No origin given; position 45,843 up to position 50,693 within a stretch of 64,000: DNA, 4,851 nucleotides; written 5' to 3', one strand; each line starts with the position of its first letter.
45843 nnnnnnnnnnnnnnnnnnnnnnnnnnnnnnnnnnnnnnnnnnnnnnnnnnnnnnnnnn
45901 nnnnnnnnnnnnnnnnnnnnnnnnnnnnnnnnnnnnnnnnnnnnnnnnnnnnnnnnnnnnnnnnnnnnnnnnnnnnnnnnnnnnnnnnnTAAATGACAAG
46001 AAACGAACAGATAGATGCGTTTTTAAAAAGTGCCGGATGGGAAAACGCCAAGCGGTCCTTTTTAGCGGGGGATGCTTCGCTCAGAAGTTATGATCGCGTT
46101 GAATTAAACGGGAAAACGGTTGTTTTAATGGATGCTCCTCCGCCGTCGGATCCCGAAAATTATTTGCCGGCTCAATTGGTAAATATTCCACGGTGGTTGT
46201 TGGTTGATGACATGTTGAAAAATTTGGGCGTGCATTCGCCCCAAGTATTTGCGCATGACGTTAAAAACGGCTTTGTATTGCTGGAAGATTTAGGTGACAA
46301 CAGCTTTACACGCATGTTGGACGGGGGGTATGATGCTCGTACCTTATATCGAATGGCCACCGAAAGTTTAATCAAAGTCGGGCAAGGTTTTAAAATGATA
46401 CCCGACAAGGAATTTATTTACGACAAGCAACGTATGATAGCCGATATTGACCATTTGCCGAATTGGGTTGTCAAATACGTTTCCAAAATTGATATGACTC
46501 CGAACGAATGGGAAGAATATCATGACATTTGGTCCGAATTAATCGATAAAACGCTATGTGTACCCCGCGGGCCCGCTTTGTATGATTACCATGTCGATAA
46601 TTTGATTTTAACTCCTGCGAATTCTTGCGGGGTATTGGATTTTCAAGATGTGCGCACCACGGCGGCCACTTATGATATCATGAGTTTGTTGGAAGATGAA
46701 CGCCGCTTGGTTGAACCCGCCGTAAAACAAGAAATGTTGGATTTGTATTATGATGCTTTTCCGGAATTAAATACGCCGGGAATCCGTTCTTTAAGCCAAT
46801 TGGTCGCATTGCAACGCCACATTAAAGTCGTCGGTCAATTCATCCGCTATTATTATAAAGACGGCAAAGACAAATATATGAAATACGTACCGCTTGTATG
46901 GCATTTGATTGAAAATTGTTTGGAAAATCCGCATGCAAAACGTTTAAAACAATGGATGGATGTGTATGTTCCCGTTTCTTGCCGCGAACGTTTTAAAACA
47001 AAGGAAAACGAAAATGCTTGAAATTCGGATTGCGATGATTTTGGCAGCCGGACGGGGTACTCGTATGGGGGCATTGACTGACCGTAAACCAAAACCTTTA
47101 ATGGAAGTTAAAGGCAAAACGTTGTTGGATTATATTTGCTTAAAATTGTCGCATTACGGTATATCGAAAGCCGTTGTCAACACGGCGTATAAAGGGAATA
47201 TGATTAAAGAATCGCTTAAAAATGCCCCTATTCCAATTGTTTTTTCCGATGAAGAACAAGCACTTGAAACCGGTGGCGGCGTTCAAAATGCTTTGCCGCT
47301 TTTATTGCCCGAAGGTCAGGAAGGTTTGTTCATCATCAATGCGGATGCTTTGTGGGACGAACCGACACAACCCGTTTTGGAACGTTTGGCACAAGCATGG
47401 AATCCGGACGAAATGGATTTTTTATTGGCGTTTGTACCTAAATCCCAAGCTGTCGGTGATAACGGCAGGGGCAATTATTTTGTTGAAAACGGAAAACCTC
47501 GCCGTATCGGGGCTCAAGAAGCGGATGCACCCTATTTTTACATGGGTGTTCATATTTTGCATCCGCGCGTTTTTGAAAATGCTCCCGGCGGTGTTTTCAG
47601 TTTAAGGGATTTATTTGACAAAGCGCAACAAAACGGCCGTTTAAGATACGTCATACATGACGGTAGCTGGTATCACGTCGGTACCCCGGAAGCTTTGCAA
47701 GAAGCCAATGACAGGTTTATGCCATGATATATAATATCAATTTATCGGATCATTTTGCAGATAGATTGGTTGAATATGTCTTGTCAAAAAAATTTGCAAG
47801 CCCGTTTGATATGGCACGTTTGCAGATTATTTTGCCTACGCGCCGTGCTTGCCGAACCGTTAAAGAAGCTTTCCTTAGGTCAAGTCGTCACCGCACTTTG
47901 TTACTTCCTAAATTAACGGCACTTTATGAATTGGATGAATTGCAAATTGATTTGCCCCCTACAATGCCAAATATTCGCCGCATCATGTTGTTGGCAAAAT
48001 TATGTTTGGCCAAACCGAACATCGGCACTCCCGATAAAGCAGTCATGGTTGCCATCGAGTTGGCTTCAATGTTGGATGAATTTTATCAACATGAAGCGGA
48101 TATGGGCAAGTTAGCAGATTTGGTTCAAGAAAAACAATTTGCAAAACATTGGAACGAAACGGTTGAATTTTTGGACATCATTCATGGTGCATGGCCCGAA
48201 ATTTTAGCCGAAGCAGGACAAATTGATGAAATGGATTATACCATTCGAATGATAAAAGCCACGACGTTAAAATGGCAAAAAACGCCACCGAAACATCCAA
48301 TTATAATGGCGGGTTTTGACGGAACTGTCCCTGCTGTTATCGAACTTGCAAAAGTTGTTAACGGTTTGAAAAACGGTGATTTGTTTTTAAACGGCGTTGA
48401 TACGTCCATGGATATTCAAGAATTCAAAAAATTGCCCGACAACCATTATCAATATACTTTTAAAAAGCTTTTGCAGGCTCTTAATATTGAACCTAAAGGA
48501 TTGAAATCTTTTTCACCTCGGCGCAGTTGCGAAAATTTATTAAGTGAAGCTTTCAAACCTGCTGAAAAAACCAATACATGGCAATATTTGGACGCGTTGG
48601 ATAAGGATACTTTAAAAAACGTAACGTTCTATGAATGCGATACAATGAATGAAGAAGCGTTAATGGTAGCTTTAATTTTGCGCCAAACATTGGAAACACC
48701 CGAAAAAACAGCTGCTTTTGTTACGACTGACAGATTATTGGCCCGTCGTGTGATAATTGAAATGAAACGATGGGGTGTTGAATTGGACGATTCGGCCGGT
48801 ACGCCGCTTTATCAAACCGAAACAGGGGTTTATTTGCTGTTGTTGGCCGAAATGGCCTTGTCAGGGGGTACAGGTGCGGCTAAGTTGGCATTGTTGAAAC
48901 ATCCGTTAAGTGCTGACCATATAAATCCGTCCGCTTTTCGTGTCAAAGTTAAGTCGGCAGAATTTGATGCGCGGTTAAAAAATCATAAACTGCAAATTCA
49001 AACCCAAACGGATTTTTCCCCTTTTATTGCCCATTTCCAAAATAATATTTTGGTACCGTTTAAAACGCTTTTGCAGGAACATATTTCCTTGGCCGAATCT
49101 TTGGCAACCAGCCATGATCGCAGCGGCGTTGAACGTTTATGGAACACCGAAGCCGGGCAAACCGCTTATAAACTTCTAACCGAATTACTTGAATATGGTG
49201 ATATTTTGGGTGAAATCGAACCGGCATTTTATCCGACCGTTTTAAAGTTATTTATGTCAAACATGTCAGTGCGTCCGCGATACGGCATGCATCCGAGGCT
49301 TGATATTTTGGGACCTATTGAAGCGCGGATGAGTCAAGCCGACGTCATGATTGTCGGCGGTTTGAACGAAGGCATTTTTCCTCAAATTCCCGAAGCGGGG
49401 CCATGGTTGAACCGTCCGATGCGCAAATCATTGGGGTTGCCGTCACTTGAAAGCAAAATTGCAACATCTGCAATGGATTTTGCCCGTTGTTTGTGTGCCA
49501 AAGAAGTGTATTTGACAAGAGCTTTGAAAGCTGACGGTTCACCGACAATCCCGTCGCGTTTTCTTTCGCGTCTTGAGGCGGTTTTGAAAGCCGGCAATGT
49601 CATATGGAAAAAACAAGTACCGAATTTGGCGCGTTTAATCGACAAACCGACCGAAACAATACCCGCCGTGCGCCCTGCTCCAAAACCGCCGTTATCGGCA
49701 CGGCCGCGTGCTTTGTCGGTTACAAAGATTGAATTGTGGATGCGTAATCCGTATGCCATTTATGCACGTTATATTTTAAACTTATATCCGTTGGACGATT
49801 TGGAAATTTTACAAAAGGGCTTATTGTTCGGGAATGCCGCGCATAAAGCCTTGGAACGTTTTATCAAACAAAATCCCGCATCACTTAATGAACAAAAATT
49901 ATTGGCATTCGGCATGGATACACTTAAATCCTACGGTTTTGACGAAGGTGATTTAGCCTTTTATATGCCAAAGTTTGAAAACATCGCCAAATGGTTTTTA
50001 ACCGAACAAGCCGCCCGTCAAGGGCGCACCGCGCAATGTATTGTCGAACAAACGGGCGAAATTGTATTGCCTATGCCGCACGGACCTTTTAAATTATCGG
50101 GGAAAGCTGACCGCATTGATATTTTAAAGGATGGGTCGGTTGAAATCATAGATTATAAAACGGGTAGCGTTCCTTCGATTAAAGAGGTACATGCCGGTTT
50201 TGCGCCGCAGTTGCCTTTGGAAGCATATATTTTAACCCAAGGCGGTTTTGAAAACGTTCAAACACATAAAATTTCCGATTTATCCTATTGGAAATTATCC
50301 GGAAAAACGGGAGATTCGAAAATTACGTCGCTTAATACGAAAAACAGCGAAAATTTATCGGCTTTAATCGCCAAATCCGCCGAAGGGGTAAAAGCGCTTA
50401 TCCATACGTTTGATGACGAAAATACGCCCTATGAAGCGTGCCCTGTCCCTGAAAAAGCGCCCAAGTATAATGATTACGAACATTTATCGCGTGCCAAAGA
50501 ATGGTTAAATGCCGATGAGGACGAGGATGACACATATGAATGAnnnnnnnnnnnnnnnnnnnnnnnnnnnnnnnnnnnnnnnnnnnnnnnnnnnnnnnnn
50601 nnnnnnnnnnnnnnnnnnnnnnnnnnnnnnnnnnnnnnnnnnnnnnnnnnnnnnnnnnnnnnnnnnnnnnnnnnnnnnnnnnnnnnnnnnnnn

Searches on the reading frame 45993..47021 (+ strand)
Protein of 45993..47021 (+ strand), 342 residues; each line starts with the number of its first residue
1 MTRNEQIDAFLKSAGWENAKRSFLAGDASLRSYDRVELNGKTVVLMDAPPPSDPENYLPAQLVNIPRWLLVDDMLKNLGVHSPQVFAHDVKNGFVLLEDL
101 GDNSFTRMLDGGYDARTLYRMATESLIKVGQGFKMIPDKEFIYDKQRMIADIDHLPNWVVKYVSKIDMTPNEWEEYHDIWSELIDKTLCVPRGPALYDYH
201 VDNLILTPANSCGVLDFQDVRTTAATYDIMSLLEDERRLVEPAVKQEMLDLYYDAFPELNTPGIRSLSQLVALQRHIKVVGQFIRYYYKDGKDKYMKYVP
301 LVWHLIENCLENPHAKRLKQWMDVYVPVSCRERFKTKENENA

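Call 38: search_protein_families(library=pfam, proteins=[window:45993-47021:+], max_evalue=0.00001)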
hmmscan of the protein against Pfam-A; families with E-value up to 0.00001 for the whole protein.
window:45993-47021:+ (342 aa): 1 family
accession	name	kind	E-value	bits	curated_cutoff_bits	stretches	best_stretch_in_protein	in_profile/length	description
PF01636.29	APH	-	9.2e-12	45.7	23.2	1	23-248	4-225/239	Phosphotransferase enzyme family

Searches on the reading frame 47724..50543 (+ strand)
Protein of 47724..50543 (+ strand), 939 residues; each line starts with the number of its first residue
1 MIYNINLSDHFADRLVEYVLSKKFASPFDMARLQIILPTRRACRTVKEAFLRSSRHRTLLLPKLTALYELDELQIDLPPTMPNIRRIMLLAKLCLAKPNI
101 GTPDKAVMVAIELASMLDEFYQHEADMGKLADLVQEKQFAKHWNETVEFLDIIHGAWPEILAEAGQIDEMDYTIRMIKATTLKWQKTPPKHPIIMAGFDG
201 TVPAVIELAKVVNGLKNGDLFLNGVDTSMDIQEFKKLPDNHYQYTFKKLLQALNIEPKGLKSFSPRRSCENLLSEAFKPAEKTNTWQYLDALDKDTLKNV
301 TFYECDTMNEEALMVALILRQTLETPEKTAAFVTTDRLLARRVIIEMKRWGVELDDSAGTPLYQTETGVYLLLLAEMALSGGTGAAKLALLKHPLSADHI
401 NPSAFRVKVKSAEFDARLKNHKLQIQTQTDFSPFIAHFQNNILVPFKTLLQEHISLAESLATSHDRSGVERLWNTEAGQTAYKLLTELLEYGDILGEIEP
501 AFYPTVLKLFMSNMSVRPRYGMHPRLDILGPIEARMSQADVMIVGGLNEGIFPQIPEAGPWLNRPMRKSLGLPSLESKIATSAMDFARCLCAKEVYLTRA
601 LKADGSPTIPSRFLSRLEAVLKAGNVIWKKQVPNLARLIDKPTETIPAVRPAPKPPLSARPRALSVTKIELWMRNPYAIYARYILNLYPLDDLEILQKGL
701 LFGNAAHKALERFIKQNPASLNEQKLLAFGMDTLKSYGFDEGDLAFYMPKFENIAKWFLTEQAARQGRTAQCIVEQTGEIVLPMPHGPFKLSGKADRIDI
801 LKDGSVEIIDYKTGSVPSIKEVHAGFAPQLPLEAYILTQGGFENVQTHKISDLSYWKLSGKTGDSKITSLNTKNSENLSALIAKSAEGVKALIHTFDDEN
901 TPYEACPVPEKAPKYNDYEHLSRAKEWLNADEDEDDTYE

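Call 38: search_protein_families(library=pfam, proteins=[window:47724-50543:+], max_evalue=0.00001)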
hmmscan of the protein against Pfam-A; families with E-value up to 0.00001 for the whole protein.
window:47724-50543:+ (939 aa): 1 family
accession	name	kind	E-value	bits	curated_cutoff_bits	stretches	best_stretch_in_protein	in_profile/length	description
PF12705.13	PDDEXK_1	-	1.9e-22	80.9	22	1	664-906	2-237/247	PD-(D/E)XK nuclease superfamily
